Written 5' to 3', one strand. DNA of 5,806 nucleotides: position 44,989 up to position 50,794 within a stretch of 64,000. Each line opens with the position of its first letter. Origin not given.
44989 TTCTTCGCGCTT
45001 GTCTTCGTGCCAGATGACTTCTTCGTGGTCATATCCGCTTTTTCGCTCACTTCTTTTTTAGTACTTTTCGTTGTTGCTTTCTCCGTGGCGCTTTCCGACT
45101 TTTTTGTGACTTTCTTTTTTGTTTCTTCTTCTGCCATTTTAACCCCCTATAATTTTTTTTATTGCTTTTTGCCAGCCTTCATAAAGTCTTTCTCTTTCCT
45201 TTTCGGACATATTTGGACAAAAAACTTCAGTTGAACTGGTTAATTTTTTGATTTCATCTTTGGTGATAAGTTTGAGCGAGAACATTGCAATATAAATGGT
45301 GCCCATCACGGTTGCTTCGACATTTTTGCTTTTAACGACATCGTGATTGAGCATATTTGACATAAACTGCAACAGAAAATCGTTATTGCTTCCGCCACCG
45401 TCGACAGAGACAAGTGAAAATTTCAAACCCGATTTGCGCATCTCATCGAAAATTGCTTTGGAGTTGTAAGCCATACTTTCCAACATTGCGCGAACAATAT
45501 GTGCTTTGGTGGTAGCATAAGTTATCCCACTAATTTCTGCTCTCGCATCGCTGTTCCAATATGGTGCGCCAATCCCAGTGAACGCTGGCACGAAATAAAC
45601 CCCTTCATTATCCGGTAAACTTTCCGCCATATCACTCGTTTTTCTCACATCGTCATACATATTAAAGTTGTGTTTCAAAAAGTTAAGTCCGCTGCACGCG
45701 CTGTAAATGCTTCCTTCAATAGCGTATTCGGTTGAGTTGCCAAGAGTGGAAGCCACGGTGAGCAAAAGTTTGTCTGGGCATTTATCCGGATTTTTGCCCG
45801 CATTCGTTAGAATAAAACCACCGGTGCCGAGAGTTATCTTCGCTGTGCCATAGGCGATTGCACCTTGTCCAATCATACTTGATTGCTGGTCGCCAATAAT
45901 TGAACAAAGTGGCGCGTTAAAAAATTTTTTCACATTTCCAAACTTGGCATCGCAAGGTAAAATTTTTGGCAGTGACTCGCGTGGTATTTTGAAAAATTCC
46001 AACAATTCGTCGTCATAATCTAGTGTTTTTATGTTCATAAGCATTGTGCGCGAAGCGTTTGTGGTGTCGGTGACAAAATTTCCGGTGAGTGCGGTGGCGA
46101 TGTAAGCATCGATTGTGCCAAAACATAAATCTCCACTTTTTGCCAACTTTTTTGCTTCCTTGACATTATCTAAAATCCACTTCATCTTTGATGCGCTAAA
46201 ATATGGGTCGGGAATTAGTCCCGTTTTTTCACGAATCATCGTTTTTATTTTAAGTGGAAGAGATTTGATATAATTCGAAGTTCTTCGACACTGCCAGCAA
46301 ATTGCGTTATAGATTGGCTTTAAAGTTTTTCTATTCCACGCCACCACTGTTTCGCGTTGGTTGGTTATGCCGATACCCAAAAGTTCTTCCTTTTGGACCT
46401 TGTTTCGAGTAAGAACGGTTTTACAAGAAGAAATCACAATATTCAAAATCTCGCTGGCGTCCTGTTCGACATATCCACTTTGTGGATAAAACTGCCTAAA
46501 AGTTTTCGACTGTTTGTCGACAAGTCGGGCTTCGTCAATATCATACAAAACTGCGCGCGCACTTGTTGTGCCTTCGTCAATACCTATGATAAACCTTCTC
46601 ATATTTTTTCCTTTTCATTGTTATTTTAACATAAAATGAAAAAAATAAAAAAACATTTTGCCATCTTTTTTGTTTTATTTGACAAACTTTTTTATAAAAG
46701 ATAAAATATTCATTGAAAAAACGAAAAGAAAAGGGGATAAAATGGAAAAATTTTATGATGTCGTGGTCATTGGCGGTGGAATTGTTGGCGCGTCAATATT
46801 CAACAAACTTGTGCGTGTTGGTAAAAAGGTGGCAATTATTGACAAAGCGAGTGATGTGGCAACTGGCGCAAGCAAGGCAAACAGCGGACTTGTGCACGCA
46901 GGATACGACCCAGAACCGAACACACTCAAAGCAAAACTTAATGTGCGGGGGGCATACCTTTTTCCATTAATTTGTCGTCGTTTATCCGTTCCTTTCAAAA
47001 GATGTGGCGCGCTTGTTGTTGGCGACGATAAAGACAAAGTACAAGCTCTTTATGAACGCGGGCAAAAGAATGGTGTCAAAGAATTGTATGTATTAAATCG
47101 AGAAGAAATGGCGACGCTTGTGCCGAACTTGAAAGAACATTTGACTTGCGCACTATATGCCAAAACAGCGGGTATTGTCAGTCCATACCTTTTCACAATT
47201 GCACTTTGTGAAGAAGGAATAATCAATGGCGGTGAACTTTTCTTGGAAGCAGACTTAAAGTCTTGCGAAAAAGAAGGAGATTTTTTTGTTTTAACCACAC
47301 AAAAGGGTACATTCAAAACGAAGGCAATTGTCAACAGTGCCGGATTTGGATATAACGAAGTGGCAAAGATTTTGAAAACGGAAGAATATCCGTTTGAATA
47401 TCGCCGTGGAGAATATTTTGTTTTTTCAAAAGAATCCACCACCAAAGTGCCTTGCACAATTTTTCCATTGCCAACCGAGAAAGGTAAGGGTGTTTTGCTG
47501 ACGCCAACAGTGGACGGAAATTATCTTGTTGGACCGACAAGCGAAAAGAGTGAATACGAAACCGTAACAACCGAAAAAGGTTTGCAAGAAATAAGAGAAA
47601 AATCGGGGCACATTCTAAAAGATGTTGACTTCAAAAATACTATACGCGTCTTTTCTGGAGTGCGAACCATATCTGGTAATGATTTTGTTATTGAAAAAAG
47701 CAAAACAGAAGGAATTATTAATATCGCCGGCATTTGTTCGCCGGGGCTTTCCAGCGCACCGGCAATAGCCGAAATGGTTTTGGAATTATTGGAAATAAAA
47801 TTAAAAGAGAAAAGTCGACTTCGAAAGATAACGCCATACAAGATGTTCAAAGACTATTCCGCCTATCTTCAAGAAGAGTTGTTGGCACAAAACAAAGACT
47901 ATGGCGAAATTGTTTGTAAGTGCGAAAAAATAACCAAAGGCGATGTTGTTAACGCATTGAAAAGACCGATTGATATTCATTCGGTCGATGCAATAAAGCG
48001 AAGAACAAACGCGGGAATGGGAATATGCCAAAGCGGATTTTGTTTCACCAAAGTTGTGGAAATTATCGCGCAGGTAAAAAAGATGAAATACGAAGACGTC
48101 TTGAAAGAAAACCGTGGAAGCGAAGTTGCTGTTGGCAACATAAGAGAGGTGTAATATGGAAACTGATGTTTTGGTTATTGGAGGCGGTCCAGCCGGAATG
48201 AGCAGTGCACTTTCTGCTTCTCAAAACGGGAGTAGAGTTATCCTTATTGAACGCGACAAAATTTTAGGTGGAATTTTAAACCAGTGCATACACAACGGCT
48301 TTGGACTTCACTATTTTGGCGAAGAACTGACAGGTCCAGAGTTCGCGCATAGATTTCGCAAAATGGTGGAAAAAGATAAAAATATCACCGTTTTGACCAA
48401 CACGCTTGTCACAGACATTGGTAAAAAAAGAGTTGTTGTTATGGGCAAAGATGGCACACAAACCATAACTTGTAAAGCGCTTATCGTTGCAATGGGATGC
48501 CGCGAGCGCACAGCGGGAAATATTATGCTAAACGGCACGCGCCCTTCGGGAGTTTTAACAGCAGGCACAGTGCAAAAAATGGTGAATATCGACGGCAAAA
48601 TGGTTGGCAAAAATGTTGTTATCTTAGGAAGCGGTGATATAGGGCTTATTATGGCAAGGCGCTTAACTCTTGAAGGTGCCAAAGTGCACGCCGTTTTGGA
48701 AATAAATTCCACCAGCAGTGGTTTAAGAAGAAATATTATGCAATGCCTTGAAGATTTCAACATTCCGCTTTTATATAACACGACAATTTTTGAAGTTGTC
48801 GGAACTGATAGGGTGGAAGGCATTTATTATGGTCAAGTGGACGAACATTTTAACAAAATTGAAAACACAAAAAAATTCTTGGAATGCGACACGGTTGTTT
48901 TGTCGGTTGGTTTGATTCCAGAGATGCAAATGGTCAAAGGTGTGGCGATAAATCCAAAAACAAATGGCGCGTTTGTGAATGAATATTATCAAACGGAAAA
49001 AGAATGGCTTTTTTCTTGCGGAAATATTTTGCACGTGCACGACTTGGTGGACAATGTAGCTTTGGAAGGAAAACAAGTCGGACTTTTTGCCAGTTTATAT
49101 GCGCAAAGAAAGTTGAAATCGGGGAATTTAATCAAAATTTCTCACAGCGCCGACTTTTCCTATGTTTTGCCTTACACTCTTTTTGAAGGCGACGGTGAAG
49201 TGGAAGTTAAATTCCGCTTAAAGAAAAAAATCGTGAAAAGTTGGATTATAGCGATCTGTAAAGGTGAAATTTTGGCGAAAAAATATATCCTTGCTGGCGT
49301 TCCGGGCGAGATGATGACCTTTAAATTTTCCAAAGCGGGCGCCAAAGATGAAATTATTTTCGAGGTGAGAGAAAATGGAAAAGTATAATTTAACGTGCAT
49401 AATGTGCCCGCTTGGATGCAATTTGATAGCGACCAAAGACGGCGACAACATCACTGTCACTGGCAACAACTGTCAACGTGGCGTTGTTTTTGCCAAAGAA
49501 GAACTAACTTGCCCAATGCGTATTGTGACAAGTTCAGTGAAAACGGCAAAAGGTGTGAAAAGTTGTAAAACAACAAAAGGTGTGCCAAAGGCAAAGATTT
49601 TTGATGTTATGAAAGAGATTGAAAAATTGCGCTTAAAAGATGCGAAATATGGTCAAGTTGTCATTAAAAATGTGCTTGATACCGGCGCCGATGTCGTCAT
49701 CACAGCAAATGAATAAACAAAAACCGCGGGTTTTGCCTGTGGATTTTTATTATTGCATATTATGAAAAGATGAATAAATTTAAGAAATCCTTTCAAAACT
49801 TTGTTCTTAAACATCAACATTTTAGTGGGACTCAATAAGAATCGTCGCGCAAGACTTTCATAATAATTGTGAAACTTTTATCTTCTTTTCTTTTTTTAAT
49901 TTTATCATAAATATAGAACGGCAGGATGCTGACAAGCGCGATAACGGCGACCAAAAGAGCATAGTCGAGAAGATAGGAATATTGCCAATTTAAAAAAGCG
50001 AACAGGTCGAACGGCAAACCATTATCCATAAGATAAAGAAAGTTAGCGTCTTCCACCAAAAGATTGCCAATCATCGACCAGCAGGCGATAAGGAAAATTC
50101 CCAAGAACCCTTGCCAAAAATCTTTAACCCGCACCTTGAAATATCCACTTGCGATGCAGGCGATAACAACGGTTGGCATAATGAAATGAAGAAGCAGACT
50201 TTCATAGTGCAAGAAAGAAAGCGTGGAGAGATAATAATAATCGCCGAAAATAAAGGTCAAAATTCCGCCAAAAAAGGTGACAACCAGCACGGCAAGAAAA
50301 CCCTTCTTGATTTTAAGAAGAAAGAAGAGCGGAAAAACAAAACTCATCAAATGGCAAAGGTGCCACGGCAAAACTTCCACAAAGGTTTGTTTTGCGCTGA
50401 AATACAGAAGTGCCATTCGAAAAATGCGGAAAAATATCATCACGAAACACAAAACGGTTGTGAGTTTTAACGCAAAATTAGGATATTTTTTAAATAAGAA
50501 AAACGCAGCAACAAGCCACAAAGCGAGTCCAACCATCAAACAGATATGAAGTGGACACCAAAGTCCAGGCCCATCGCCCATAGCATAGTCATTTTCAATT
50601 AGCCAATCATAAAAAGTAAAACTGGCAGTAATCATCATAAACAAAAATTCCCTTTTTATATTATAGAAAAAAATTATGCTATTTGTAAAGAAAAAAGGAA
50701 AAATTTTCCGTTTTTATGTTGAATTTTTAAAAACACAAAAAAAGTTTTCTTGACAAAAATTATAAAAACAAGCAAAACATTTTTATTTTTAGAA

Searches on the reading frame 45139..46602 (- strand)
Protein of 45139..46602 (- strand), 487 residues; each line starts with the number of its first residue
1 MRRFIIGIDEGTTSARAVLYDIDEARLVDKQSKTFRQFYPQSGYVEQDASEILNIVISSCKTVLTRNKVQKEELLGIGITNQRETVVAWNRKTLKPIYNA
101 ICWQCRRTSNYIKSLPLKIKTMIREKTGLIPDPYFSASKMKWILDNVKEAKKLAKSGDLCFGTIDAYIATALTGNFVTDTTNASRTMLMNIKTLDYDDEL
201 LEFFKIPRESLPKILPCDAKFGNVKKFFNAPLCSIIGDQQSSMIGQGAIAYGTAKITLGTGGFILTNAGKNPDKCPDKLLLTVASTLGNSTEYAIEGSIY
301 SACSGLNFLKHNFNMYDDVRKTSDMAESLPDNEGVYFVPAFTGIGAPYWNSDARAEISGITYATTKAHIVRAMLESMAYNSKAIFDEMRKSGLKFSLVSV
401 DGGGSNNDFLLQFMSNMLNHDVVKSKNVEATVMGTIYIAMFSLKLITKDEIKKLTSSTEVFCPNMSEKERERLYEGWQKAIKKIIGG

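Call 7: search_protein_families(library=ncbifam, proteins=[window:45139-46602:-])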
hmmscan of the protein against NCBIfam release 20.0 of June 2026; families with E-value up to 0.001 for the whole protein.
window:45139-46602:- (487 aa): 12 families
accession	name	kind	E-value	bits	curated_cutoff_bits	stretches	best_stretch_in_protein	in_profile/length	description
NF000756.0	PRK00047.1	subfamily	6.6e-161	536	498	1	2-483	4-493/502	glycerol kinase GlpK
TIGR01311.1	glycerol_kin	equivalog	5.1e-160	533.1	590.35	1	4-483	2-492/496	glycerol kinase GlpK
TIGR01312.1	XylB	equivalog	6.2e-60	203.1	380.25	1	6-476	1-475/481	xylulokinase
TIGR01314.1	gntK_FGGY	equivalog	9.5e-47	159.7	648.55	1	4-467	1-475/505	gluconokinase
NF011601.0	PRK15027.1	equivalog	3.9e-26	91.5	912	1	5-418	2-410/484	xylulokinase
TIGR02628.1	fuculo_kin_coli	equivalog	4.8e-25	88.4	470.9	1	6-441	4-437/465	L-fuculokinase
TIGR02627.1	rhamnulo_kin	equivalog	1.7e-19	69.8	527.95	2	8-227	3-217/454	rhamnulokinase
NF008187.0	PRK10939.1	equivalog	7.9e-19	67.7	528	1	3-247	4-253/521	autoinducer-2 kinase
TIGR01315.1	5C_CHO_kinase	subfamily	1.7e-18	66.6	408.7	2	4-81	1-77/541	FGGY family pentulose kinase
NF003154.0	PRK04123.1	equivalog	2.3e-17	62.9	428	2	332-441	380-490/554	ribulokinase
NF007925.0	PRK10640.1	equivalog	2.6e-15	55.8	639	2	4-214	5-210/489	rhamnulokinase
TIGR01234.1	L-ribulokinase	equivalog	2.7e-11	42.9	583.25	1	331-444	372-486/536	ribulokinase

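Call 15: find_related_loci(query=window:45139-46602:-, collection=genome_contigs, flank=10000)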
Query window:45139-46602:- (487 aa) in genome_contigs; peptide patterns used: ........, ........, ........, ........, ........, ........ (x = any residue, [..] = any of these).
129 stretches matched a pattern; 90 encode a relative of the query (tblastn E <= 1e-3); the best 80 are kept; 80 distinct loci.
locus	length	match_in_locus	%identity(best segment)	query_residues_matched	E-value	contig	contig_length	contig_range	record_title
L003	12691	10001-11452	91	1-484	0e+0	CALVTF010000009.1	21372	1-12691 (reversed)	MAG: uncultured Clostridia bacterium isolate BRZ_AT__bin49 genome assembly, contig: BRZ_AT__NODE_2389_length_21372_cov_4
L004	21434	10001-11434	89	1-478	0e+0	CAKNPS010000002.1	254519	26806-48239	MAG TPA_asm: uncultured Clostridia bacterium isolate ERR3414581_bin.102_metaWRAP_v1.1_MAG genome assembly, contig: NODE_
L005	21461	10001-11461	78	1-487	0e+0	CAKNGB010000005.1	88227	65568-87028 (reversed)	MAG TPA_asm: uncultured Clostridia bacterium isolate ERR3414586_bin.3_metaWRAP_v1.1_MAG genome assembly, contig: NODE_39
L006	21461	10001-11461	78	1-487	0e+0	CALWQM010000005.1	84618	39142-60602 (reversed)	MAG: uncultured Clostridia bacterium isolate E14__bin174 genome assembly, contig: E14__k127_2596980, whole genome shotgu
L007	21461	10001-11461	76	1-487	0e+0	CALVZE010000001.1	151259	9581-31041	MAG: uncultured Clostridia bacterium isolate BRZ_PH__bin59 genome assembly, contig: BRZ_PH__NODE_107_length_151259_cov_8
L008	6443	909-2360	76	1-484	0e+0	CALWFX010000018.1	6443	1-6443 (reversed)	MAG: uncultured Clostridia bacterium isolate E27__bin15 genome assembly, contig: E27__k127_5586884, whole genome shotgun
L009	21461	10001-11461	77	1-487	0e+0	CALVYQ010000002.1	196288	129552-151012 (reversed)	MAG: uncultured Clostridia bacterium isolate BRZ_GB__bin77 genome assembly, contig: BRZ_GB__NODE_105_length_196288_cov_1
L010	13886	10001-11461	75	1-487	0e+0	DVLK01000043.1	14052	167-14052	MAG TPA_asm: Candidatus Caccovivens faecavium isolate ChiW6-1002 ChiW6__C56623_L14052_SRR5512644, whole genome shotgun s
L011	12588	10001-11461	74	1-487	0e+0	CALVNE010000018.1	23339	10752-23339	MAG: uncultured Clostridia bacterium isolate BRZ_EH__bin128 genome assembly, contig: BRZ_EH__NODE_3779_length_23339_cov_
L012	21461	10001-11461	73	1-487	0e+0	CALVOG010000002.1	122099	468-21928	MAG: uncultured Clostridia bacterium isolate BRZ_CQ__bin29 genome assembly, contig: BRZ_CQ__NODE_189_length_122099_cov_1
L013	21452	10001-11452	65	1-484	0e+0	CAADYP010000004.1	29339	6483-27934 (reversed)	MAG TPA_asm: Clostridia bacterium, isolate HGM11342, WGS project CAADYP010000000 data, contig: ERS396355_2_k85_11111, wh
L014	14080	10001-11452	64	1-484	0e+0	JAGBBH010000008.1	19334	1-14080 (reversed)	MAG: Clostridia bacterium isolate RGIG8962 Water_deer_Rectum-2__c68351, whole genome shotgun sequence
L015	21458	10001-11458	67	1-487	0e+0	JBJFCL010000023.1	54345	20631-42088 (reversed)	MAG: Candidatus Caccovivens sp. isolate PUUB22_bin.041 NODE_340_length_54345_cov_7.719617, whole genome shotgun sequence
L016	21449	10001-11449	62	1-484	0e+0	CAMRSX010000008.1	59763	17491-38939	MAG TPA_asm: uncultured Clostridia bacterium isolate SRR13573579_bin.28_metawrap_v1.3_MAG genome assembly, contig: NODE.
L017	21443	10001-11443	62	1-481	0e+0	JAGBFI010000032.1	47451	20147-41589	MAG: Clostridia bacterium isolate RGIG9067 Water_deer_Rectum.Co__c968022, whole genome shotgun sequence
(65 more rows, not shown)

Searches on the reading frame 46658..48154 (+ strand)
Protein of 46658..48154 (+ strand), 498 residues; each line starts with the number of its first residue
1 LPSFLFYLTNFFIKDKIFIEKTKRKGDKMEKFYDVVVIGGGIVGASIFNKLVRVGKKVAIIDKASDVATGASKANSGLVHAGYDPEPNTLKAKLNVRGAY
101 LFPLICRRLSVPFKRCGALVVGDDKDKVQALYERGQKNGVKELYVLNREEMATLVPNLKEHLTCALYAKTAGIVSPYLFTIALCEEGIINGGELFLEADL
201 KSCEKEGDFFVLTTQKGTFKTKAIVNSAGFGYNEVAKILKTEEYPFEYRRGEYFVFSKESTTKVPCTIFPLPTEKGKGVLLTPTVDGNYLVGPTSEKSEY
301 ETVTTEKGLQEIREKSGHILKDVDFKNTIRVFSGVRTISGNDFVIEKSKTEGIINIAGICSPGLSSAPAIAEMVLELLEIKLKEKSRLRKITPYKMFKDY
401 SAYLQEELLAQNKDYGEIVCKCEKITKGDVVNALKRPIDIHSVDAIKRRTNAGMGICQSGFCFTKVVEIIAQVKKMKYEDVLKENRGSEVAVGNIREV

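Call 61: search_protein_families(library=pfam, proteins=[window:46658-48154:+], max_evalue=0.00001)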
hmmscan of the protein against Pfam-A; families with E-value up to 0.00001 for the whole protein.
window:46658-48154:+ (498 aa): 2 families
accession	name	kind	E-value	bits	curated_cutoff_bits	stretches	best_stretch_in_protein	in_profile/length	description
PF01266.30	DAO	-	2.6e-59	202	27.9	1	34-376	1-352/353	FAD dependent oxidoreductase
PF04324.20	Fer2_BFD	-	7.1e-12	45.9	26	1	418-472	1-50/50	BFD-like [2Fe-2S] binding domain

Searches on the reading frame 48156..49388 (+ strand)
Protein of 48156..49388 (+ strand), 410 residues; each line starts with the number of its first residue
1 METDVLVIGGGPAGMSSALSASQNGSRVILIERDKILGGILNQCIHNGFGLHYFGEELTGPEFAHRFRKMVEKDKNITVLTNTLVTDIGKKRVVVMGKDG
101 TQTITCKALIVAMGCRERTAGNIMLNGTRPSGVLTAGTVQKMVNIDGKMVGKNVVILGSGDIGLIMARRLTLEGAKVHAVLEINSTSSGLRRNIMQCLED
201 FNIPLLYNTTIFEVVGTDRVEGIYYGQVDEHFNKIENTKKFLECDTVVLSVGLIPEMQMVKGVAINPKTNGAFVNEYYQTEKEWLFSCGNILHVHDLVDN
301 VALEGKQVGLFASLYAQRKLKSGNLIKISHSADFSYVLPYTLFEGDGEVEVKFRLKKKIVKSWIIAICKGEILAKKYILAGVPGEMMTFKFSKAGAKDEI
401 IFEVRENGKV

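Call 61: search_protein_families(library=pfam, proteins=[window:48156-49388:+], max_evalue=0.00001)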
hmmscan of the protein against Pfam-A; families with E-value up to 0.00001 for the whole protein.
window:48156-49388:+ (410 aa): 12 families
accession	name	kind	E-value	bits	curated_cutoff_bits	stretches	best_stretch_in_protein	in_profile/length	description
PF07992.20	Pyr_redox_2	-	2.7e-32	112.8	26.1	1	4-298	2-284/291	Pyridine nucleotide-disulphide oxidoreductase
PF12831.13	FAD_oxidored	-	6.7e-13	49.1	27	1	4-42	1-39/416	FAD dependent oxidoreductase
PF00070.33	Pyr_redox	-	1e-11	45.6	22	0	153-222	1-76/82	Pyridine nucleotide-disulphide oxidoreductase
PF13738.12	Pyr_redox_3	-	1.1e-10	41.7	30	0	56-289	76-305/305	Pyridine nucleotide-disulphide oxidoreductase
PF01266.30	DAO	-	4.3e-10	40.1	27.9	1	4-38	1-35/353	FAD dependent oxidoreductase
PF03486.20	HI0933_like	-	8.1e-10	39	50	1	4-38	2-36/244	HI0933-like protein Rossmann domain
PF01494.25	FAD_binding_3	-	2.2e-08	34.1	22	0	2-34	1-33/349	FAD binding domain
PF00890.30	FAD_binding_2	-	5.4e-08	32.9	20.4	1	4-39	1-36/414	FAD binding domain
PF13450.12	NAD_binding_8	-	8.6e-08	32.8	21.9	0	7-53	1-47/68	NAD(P)-binding Rossmann-like domain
PF01134.28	GIDA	-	1.5e-07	31.2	22.1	0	4-32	1-29/391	Glucose inhibited division protein A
PF13241.12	NAD_binding_7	-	1.8e-06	28.9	22.1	0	149-180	5-36/104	Putative NAD(P)-binding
PF01946.23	Thi4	-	3.7e-06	26.8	26.2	0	1-39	16-55/235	Thi4 family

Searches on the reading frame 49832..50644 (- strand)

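Call 61: search_protein_families(library=pfam, proteins=[window:49832-50644:-], max_evalue=0.00001)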
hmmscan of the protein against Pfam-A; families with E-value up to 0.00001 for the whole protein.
window:49832-50644:- (270 aa): 1 family
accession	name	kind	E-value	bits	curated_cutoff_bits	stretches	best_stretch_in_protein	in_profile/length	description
PF14808.11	TMEM164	-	5.1e-16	59.3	25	1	32-237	5-215/217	TMEM164 family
